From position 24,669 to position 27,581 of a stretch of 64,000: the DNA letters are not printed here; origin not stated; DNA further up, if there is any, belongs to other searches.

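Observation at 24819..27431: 870-aa fusion of two CNB-like sensor domains with a PlsC-type acyltransferase and an SGNH esterase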

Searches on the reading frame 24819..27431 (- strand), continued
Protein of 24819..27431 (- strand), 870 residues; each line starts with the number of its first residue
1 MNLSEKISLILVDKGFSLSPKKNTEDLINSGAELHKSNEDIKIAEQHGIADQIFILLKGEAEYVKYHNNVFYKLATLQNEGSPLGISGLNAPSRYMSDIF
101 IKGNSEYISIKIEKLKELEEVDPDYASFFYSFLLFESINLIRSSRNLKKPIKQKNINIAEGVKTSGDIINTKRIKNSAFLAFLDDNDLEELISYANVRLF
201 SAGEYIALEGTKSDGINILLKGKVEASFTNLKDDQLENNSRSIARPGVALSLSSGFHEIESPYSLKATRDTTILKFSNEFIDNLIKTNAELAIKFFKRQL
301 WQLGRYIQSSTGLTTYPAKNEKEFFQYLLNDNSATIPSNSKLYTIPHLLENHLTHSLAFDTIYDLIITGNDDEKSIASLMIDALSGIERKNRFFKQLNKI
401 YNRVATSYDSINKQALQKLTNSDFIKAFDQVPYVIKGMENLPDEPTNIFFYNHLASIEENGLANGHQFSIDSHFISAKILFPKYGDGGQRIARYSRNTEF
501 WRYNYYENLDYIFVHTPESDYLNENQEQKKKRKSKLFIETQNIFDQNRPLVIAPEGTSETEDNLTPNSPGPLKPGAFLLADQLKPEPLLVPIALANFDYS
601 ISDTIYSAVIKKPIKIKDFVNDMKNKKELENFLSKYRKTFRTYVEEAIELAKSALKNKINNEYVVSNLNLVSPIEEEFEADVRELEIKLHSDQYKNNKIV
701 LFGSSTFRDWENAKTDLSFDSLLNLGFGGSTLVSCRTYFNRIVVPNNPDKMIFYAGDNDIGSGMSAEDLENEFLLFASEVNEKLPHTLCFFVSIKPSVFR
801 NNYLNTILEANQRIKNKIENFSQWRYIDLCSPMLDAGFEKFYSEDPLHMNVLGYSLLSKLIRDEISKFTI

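Call 45: search_protein_families(library=pfam, proteins=[P0129, P0130, P0131, P0133, P0134, P0137, P0147, P0126, P0093, P0197], max_evalue=0.1)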
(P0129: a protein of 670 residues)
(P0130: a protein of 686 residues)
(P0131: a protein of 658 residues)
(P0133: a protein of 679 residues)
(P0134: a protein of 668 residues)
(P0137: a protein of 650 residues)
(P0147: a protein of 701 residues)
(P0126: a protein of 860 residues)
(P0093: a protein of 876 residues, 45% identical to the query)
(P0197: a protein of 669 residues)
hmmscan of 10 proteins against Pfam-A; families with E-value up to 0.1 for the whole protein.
P0129 (670 aa): 3 families
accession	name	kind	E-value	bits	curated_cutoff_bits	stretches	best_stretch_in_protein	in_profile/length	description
PF00027.35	cNMP_binding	-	5.8e-17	61.9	27.5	2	202-292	2-88/89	Cyclic nucleotide-binding domain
PF01553.26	Acyltransferase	-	0.00025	21.3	23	1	510-596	59-131/132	Acyltransferase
PF04432.18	FrhB_FdhB_C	-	0.0096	16.2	23.3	1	408-454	77-122/150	Coenzyme F420 hydrogenase/dehydrogenase, beta subunit C terminus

P0130 (686 aa): 2 families
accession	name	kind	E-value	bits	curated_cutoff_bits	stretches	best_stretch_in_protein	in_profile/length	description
PF00027.35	cNMP_binding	-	1.4e-11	44.7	27.5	2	207-303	2-88/89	Cyclic nucleotide-binding domain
PF01553.26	Acyltransferase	-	2.1e-06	28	23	1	547-607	74-131/132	Acyltransferase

P0131 (658 aa): 2 families
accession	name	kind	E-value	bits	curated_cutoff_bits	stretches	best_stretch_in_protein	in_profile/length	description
PF00027.35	cNMP_binding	-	7.1e-10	39.2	27.5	1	206-295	2-88/89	Cyclic nucleotide-binding domain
PF01553.26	Acyltransferase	-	1.2e-06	28.8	23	1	443-599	3-131/132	Acyltransferase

P0133 (679 aa): 2 families
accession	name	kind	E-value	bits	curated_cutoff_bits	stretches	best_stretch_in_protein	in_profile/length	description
PF00027.35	cNMP_binding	-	8.4e-12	45.3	27.5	2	215-307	6-87/89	Cyclic nucleotide-binding domain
PF01553.26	Acyltransferase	-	5e-06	26.8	23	1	458-612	5-131/132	Acyltransferase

P0134 (668 aa): 2 families
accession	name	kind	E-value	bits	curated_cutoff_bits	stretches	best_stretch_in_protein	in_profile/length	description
PF00027.35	cNMP_binding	-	2e-20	73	27.5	2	36-126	1-89/89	Cyclic nucleotide-binding domain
PF01553.26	Acyltransferase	-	1.8e-06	28.2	23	1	482-602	26-131/132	Acyltransferase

P0137 (650 aa): 2 families
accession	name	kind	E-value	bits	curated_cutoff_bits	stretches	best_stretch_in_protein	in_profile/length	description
PF00027.35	cNMP_binding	-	4.1e-15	56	27.5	2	197-284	2-89/89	Cyclic nucleotide-binding domain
PF01553.26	Acyltransferase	-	3.9e-07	30.4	23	1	525-586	73-131/132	Acyltransferase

P0147 (701 aa): 2 families
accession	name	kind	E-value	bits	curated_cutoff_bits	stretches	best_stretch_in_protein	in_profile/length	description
PF00027.35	cNMP_binding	-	2.5e-09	37.4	27.5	1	54-137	5-86/89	Cyclic nucleotide-binding domain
PF01553.26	Acyltransferase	-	2.5e-06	27.8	23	1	486-636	6-131/132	Acyltransferase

P0126 (860 aa): 4 families
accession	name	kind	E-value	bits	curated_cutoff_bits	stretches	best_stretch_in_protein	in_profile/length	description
PF00027.35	cNMP_binding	-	1.8e-13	50.7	27.5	2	191-277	1-88/89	Cyclic nucleotide-binding domain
PF13472.12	Lipase_GDSL_2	-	1.2e-10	42.6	32.9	1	679-832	14-177/178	GDSL-like Lipase/Acylhydrolase family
PF01553.26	Acyltransferase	-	2.5e-07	31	23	1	518-578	74-131/132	Acyltransferase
PF00657.28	Lipase_GDSL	-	2.3e-06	28.4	23.6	1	696-836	44-206/208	GDSL-like Lipase/Acylhydrolase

P0093 (876 aa): 5 families
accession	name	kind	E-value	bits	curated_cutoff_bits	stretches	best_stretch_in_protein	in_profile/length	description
PF13472.12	Lipase_GDSL_2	-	2.2e-13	51.6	32.9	1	723-867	29-178/178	GDSL-like Lipase/Acylhydrolase family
PF00027.35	cNMP_binding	-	3.1e-13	49.9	27.5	2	45-126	5-86/89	Cyclic nucleotide-binding domain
PF01553.26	Acyltransferase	-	4.9e-06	26.8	23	1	477-601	26-131/132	Acyltransferase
PF00657.28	Lipase_GDSL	-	1e-05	26.3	23.6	1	728-872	37-208/208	GDSL-like Lipase/Acylhydrolase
PF17182.10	OSK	-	1.6e-05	24.7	27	1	735-855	52-169/202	OSK domain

P0197 (669 aa): 2 families
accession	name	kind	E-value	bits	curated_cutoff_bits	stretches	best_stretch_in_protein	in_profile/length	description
PF00027.35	cNMP_binding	-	1.3e-16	60.8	27.5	2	208-298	2-88/89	Cyclic nucleotide-binding domain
PF01553.26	Acyltransferase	-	2.4e-08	34.3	23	1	449-603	6-131/132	Acyltransferase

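Call 48: find_homologous_proteins(query=A5, max_evalue=1e-10)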
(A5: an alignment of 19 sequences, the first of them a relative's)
Query A5 (19 sequences) (670 aa, profile of the alignment): 349 proteins with E <= 1e-10 among 8000 candidates; the best 120 are listed.
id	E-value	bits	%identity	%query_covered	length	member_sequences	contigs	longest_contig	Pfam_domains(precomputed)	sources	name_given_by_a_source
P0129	9.0e-269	912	100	100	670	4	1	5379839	PF00027.36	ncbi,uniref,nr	ncbi:cyclic nucleotide-binding domain-containing protein [Arcticibacterium luteifluviistationis]|uni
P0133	6.1e-266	902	43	95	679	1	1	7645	PF00027.36,PF01553.27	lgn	-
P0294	7.7e-263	892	43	93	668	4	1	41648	PF00027.36,PF01553.27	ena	-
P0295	1.4e-262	891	43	93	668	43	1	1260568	PF00027.36,PF01553.27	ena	-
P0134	1.8e-262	891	43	93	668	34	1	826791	PF00027.36,PF01553.27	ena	-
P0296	3.0e-262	890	43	94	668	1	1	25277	PF00027.36,PF01553.27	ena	-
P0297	1.7e-259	881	43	94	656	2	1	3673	PF00027.36,PF01553.27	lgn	-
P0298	6.6e-258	876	74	99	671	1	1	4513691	PF00027.36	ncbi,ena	-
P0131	6.1e-257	872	42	96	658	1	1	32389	PF00027.36,PF01553.27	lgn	-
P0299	6.5e-257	872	43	94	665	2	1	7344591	PF00027.36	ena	-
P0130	2.2e-256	871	45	95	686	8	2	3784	PF00027.36,PF01553.27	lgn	-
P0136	2.6e-256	870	42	96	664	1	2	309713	PF00027.36,PF01553.27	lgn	-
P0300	1.9e-255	867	42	94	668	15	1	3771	PF00027.36,PF01553.27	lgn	-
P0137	4.8e-255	866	42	95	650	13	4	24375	PF00027.36,PF01553.27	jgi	-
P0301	7.3e-254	862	49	95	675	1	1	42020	PF00027.36,PF01553.27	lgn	-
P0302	1.5e-253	861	42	94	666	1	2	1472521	PF00027.36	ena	-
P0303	6.5e-252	856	42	94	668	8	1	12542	PF00027.36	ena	-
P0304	1.4e-251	855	41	96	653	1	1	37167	PF00027.36,PF01553.27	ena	-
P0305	2.9e-251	854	44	96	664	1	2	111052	PF00027.36,PF01553.27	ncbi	-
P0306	3.9e-251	853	46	97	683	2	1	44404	PF00027.36,PF01553.27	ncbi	-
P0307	3.1e-250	850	43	95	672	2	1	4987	PF00027.36,PF01553.27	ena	-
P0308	3.8e-250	850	41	96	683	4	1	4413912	PF00027.36,PF01553.27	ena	-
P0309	8.1e-250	849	42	95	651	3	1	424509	PF00027.36,PF01553.27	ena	-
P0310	1.5e-249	848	43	96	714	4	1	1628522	PF00027.36,PF01553.27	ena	-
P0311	1.8e-249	848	42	95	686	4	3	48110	PF00027.36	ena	-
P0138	2.0e-249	848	38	95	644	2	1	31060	PF00027.36,PF01553.27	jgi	jgi:CRP-like cAMP-binding protein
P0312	2.8e-249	847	45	97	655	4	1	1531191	PF00027.36,PF01553.27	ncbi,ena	-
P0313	3.2e-249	847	49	96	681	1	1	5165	PF00027.36,PF01553.27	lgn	-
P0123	4.4e-249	846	47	96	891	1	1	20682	PF00027.36,PF01553.27,PF13472.13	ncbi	-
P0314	5.7e-249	846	46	97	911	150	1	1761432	PF00027.36,PF01553.27,PF13472.13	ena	-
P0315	5.8e-249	846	44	92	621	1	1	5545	PF00027.36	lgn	-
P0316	7.1e-249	846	41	97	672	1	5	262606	PF00027.36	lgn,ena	-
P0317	1.2e-248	845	43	94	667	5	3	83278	PF00027.36,PF01553.27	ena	-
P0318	2.6e-248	844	43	95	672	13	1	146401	PF00027.36,PF01553.27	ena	-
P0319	6.1e-248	843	44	94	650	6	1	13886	PF00027.36,PF01553.27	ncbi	ncbi:MAG: cyclic nucleotide-binding domain-containing protein [Cyclobacteriaceae bacterium]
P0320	6.4e-248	843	43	90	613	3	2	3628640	PF00027.36,PF01553.27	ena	-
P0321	1.1e-247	842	42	93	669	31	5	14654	PF00027.36,PF01553.27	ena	-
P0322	1.2e-247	842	45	92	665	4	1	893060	PF00027.36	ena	-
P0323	2.3e-247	841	44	97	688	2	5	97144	PF00027.36,PF01553.27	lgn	-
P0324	2.9e-247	840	47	97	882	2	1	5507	PF00027.36,PF01553.27,PF13472.13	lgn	-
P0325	3.8e-247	840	42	96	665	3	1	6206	PF00027.36,PF01553.27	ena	-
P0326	4.6e-247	840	43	97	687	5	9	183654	PF00027.36,PF01553.27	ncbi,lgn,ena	-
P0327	5.1e-247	840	47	97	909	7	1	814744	PF00027.36,PF13472.13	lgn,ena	-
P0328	6.9e-247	839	47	96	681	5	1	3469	PF00027.36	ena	-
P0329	7.0e-247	839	41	95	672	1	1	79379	PF00027.36,PF01553.27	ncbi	-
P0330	1.8e-246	838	46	97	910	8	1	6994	PF00027.36,PF13472.13,PF00657.29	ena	-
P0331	3.8e-246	837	47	97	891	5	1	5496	PF00027.36,PF01553.27,PF13472.13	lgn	-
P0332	4.0e-246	837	44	97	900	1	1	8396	PF00027.36,PF13472.13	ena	-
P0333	5.5e-246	836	47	96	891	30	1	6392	PF00027.36,PF01553.27,PF13472.13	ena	-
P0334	8.0e-246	836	47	97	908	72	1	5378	PF00027.36,PF01553.27,PF13472.13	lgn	-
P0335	9.6e-246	835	43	93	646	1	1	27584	PF00027.36,PF01553.27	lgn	-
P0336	1.1e-245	835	46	96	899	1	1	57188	PF00027.36,PF01553.27,PF13472.13,PF00657.29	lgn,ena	-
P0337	1.5e-245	835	44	96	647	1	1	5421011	PF00027.36,PF01553.27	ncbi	ncbi:MAG: cyclic nucleotide-binding domain-containing protein [Bacteroidota bacterium]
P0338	1.9e-245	834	44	93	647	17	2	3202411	PF00027.36,PF01553.27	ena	-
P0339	2.0e-245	834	42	97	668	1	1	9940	PF00027.36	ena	-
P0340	2.1e-245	834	44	96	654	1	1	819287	PF00027.36,PF01553.27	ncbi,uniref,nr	ncbi:cyclic nucleotide-binding domain-containing protein [Marinoscillum sp. MHG1-6]|uniref:cyclic nu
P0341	2.4e-245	834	44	93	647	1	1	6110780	PF00027.36,PF01553.27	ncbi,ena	-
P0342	5.1e-245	833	47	97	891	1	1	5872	PF00027.36,PF01553.27,PF13472.13,PF00657.29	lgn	-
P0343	7.1e-245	833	42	95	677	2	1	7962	PF00027.36,PF01553.27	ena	-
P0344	8.3e-245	832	42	96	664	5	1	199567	PF00027.36,PF01553.27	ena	-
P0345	1.0e-244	832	48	93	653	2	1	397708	PF00027.36,PF01553.27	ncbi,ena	-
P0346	1.5e-244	831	44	97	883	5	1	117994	PF00027.36,PF13472.13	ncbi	-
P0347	1.9e-244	831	43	93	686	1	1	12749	PF00027.36,PF01553.27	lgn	-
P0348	2.9e-244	831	43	94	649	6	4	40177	PF00027.36,PF01553.27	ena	-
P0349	4.9e-244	830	47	97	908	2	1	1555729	PF00027.36,PF13472.13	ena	-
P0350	5.4e-244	830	47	96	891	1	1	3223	PF00027.36,PF13472.13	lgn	-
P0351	6.0e-244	829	41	96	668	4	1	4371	PF00027.36,PF01553.27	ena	-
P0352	7.1e-244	829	44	96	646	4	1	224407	PF00027.36,PF01553.27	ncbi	ncbi:MAG: cyclic nucleotide-binding domain-containing protein [Cyclobacteriaceae bacterium]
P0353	8.0e-244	829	46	97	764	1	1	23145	PF00027.36,PF01553.27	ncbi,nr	ncbi:MAG: hypothetical protein GWO07_09850, partial [Candidatus Dadabacteria bacterium]|nr:hypotheti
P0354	8.2e-244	829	43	95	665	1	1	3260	PF00027.36,PF01553.27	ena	-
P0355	8.5e-244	829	43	93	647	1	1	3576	PF00027.36,PF01553.27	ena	-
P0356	8.7e-244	829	47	96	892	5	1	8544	PF00027.36,PF13472.13,PF00657.29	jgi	-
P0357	9.3e-244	829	42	96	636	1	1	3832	PF00027.36,PF01553.27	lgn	-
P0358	1.2e-243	828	43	94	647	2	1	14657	PF00027.36,PF01553.27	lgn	-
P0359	1.5e-243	828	45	98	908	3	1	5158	PF00027.36,PF13472.13,PF00657.29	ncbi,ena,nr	ncbi:MAG: GDSL-type esterase/lipase family protein [Candidatus Dadabacteria bacterium]|nr:GDSL-type 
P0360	2.1e-243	828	45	97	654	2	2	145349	PF00027.36,PF01553.27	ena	-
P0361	2.5e-243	827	45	95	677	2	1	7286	PF00027.36,PF01553.27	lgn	-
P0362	4.7e-243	827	43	97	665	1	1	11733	PF00027.36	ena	-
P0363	8.9e-243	826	45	93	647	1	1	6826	PF00027.36,PF01553.27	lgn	-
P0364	2.3e-242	824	44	95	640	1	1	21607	PF00027.36,PF01553.27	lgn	-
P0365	2.5e-242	824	45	93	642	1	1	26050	PF00027.36,PF01553.27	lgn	-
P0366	3.0e-242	824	42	95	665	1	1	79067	PF00027.36,PF01553.27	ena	-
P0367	6.0e-242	823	47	96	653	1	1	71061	PF00027.36,PF01553.27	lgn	-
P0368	8.5e-242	822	41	90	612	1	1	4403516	PF00027.36,PF01553.27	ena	-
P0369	1.1e-241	822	42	94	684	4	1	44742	PF00027.36,PF01553.27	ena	-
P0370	1.3e-241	822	40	94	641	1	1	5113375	PF00027.36,PF01553.27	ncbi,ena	-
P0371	1.9e-241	821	45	95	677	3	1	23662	PF00027.36,PF01553.27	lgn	-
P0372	2.2e-241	821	46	97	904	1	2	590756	PF00027.36,PF13472.13,PF00657.29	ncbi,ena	-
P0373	3.2e-241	820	47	97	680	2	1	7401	PF00027.36,PF01553.27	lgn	-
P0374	3.9e-241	820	42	94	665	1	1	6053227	PF00027.36,PF01553.27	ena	-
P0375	4.4e-241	820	44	93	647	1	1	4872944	PF00027.36,PF01553.27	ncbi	-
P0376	4.8e-241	820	43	94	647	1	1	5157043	PF00027.36,PF01553.27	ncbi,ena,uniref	ncbi:cyclic nucleotide-binding domain-containing protein [Marinoscillum sp.]|uniref:cyclic nucleotid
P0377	5.4e-241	820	45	95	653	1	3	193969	PF00027.36,PF01553.27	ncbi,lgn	-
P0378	5.8e-241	820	44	95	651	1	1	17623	PF00027.36,PF01553.27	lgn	-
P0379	9.1e-241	819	45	95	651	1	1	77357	PF00027.36,PF01553.27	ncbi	ncbi:MAG: cyclic nucleotide-binding domain-containing protein [Cyclobacteriaceae bacterium]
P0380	1.3e-240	818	45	96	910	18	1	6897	PF00027.36,PF01553.27,PF13472.13,PF00657.29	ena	-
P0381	1.4e-240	818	43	94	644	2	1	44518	PF00027.36,PF01553.27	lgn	-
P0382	2.3e-240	818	43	96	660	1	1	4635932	PF00027.36,PF01553.27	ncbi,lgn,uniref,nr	ncbi:cyclic nucleotide-binding domain-containing protein [Marinilongibacter aquaticus]|uniref:cyclic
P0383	2.7e-240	817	42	94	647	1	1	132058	PF00027.36,PF01553.27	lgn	-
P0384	2.9e-240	817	46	98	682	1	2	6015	PF00027.36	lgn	-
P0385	4.3e-240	817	46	94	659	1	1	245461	PF00027.36,PF01553.27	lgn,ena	-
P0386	6.1e-240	816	46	97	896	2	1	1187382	PF00027.36,PF01553.27,PF13472.13,PF00657.29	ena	-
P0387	8.8e-240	816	45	95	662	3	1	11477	PF00027.36,PF01553.27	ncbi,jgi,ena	-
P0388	1.2e-239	815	42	91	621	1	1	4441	PF00027.36,PF01553.27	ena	-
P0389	1.5e-239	815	43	96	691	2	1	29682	PF00027.36,PF01553.27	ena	-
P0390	1.6e-239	815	44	97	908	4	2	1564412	PF00027.36,PF01553.27,PF13472.13,PF00657.29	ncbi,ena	-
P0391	1.6e-239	815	43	96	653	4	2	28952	PF00027.36,PF01553.27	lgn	-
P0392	2.1e-239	814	45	96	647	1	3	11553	PF00027.36,PF01553.27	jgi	jgi:CRP-like cAMP-binding protein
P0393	2.2e-239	814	44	96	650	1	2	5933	PF00027.36,PF01553.27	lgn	-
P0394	2.6e-239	814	45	98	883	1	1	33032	PF00027.36,PF01553.27,PF13472.13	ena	-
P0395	7.2e-239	813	47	96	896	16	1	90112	PF00027.36,PF01553.27,PF13472.13,PF00657.29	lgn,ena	-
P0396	9.4e-239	812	42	92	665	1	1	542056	PF00027.36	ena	-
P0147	1.1e-238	812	36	94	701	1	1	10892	PF00027.36,PF01553.27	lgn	-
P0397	2.9e-238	811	43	95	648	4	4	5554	PF00027.36,PF01553.27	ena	-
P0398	3.1e-238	811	42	93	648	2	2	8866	PF00027.36,PF01553.27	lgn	-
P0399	4.7e-238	810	43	97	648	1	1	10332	PF00027.36,PF01553.27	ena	-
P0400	5.4e-238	810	47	95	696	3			PF00027.36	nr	nr:cyclic nucleotide-binding domain-containing protein [Candidatus Dadabacteria bacterium] NIQ15910.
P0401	1.6e-237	808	40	91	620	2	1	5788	PF00027.36,PF01553.27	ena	-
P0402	2.0e-237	808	45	95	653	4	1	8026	PF00027.36,PF01553.27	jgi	jgi:CRP-like cAMP-binding protein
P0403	3.6e-237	807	44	97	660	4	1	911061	PF00027.36,PF01553.27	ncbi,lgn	-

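Call 49: find_encoding_contigs(protein=P0129, flank=6000, max_places=1)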
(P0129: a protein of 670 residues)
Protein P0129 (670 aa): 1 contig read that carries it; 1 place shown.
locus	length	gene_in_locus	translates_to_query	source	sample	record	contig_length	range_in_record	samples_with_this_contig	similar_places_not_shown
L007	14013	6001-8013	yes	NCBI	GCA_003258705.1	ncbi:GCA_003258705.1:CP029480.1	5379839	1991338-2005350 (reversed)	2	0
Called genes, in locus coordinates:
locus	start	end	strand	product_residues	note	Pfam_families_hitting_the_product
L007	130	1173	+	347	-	PF25919:BSH_CusB (faint), PF00364:Biotin_lipoyl (faint), PF25917:BSH_RND, PF25973:BSH_CzcB (weak), PF25944:Beta-barrel_RND, PF25954:Beta-barrel_RND_2, PF25967:RND-MFP_C (weak), PF25989:YknX_C (weak)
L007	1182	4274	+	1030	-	PF00873:ACR_tran, PF02355:SecD_SecF_C (weak), PF03176:MMPL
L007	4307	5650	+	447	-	PF02321:OEP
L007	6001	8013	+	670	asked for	PF00027:cNMP_binding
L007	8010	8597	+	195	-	PF00657:Lipase_GDSL, PF13472:Lipase_GDSL_2, PF17182:OSK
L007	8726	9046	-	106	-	PF00436:SSB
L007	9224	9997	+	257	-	-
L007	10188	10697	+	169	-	PF14534:DUF4440, PF12680:SnoaL_2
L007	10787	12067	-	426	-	PF00078:RVT_1, PF08388:GIIM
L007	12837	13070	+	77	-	PF17761:DUF1016_N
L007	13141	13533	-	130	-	PF13366:PDDEXK_3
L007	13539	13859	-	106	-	PF00436:SSB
